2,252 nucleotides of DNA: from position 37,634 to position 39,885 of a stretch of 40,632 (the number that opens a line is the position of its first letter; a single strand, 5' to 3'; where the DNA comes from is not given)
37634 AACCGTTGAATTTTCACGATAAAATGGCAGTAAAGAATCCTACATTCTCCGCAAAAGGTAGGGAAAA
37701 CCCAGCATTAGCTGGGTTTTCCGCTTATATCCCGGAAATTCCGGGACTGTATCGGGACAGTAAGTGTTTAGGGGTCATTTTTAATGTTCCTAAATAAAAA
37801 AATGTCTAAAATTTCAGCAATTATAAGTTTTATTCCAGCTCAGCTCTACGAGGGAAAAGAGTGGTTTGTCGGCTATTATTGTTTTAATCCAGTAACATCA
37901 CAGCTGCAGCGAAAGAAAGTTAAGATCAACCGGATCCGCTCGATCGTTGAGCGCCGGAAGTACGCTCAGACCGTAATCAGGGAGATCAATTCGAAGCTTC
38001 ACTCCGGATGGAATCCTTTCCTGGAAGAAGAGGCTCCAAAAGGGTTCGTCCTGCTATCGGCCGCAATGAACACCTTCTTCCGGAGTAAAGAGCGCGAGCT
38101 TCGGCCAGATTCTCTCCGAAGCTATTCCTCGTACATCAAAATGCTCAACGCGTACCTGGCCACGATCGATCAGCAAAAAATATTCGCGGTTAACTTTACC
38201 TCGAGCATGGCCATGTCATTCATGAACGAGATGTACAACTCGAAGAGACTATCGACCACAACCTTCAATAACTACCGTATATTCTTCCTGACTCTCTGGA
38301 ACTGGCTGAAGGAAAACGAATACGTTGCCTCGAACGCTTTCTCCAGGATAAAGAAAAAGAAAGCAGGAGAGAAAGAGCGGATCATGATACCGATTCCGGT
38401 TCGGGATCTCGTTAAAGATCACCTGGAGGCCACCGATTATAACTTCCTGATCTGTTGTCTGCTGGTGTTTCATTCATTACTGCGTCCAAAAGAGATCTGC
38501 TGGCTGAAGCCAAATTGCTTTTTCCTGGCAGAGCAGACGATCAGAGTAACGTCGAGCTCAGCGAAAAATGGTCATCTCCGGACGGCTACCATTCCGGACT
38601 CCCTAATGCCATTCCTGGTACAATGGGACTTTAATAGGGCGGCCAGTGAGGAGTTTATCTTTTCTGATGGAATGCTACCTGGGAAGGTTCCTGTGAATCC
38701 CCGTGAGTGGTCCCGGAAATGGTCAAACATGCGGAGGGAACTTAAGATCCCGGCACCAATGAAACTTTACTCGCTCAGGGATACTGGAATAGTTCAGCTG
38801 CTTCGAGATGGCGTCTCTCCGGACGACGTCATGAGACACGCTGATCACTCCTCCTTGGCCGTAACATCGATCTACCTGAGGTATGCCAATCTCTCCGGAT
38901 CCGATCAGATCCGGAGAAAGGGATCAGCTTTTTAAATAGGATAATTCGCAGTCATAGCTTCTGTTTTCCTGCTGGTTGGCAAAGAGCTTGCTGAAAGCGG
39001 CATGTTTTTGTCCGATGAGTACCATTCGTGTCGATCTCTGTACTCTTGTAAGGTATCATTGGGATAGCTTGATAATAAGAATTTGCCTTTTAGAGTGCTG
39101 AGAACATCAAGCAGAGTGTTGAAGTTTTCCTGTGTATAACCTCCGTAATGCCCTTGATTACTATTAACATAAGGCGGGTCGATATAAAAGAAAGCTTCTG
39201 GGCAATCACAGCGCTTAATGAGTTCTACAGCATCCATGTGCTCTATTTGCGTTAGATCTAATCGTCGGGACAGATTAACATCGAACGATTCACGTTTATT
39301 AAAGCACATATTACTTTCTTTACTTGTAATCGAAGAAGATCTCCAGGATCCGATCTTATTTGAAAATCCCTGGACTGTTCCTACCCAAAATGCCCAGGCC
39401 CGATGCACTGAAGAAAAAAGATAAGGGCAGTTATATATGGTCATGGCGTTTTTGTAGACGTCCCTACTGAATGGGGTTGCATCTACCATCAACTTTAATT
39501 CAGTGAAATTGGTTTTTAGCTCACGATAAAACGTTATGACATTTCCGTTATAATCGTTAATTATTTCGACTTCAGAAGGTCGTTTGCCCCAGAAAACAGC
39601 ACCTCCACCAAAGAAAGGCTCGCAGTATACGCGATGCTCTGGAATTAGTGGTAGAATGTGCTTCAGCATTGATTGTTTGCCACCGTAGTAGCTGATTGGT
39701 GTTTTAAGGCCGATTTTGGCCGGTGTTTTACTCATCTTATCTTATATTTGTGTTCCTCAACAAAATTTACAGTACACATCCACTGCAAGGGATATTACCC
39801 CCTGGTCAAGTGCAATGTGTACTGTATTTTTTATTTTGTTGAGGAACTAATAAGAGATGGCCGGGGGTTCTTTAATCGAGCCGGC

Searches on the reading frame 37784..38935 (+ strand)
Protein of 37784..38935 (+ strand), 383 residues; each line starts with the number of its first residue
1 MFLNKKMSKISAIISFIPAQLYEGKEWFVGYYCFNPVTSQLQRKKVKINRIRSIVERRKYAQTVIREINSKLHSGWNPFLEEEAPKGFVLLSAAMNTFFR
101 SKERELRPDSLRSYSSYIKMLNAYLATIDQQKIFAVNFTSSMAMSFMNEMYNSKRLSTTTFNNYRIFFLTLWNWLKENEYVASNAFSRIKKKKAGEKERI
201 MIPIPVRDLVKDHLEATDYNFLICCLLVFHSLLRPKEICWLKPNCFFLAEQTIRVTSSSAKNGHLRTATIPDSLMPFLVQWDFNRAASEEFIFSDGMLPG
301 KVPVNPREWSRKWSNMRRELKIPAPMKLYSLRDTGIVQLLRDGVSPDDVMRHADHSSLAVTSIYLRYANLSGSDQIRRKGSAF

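Call 18: search_protein_families(library=pfam, proteins=[window:37784-38935:+], max_evalue=0.01)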
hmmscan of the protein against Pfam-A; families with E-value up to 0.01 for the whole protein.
window:37784-38935:+ (383 aa): 1 family
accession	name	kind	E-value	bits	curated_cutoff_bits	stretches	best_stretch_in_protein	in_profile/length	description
PF00589.27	Phage_integrase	-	1.4e-12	48.2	27.1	1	222-367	25-168/172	Phage integrase family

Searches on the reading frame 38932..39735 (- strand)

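Call 18: search_protein_families(library=pfam, proteins=[window:38932-39735:-], max_evalue=0.01)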
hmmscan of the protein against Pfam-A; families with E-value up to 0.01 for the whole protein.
window:38932-39735:- (267 aa): 1 family
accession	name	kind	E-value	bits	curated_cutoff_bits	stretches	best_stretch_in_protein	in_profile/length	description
PF02086.21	MethyltransfD12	-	1e-21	78.3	22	1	16-224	1-230/253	D12 class N6 adenine-specific DNA methyltransferase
